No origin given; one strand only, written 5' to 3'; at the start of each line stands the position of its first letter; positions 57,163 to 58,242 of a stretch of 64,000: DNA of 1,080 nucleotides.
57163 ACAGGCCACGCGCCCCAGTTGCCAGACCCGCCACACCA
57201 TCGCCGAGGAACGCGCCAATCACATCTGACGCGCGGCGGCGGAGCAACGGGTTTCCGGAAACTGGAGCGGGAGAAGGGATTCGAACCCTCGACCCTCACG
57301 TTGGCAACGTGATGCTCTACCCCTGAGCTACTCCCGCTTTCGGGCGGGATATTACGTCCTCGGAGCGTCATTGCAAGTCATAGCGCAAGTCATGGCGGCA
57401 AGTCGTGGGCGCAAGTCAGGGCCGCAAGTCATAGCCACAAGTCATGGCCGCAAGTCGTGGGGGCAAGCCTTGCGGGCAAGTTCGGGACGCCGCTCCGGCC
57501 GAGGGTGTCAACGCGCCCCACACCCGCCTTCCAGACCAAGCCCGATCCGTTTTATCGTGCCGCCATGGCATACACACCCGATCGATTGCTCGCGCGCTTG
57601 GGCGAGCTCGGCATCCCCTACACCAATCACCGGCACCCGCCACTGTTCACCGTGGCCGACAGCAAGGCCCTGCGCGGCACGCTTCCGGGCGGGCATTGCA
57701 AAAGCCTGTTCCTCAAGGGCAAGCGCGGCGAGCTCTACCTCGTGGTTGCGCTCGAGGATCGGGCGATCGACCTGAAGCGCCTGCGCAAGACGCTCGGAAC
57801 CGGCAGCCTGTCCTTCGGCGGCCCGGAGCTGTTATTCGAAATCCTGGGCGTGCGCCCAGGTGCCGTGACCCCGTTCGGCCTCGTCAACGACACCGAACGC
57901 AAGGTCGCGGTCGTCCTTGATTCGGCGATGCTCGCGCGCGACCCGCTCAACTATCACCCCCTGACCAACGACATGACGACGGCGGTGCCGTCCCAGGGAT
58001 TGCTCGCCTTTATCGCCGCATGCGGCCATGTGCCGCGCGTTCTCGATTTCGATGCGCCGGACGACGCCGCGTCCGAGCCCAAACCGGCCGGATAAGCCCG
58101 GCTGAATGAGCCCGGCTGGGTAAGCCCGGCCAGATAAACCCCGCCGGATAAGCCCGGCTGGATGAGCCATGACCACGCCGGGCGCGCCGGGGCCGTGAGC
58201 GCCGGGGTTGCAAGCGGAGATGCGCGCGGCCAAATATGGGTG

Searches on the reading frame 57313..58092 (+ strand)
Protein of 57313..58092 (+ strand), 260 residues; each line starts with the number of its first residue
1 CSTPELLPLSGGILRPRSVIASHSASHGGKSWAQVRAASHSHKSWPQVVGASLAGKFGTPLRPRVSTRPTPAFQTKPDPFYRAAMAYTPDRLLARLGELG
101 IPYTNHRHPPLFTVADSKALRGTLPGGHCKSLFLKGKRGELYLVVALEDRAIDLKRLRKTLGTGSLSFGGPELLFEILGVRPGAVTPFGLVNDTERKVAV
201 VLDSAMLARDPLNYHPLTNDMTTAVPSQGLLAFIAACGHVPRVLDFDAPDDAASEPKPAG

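Call 62: search_protein_families(library=pfam, proteins=[window:57313-58092:+], max_evalue=0.0001)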
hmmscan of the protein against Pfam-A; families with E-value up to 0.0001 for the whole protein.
window:57313-58092:+ (260 aa): 1 family
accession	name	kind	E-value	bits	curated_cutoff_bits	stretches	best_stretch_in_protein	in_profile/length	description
PF04073.20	tRNA_edit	-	1.3e-27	96.7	25.5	1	108-231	1-121/123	Aminoacyl-tRNA editing domain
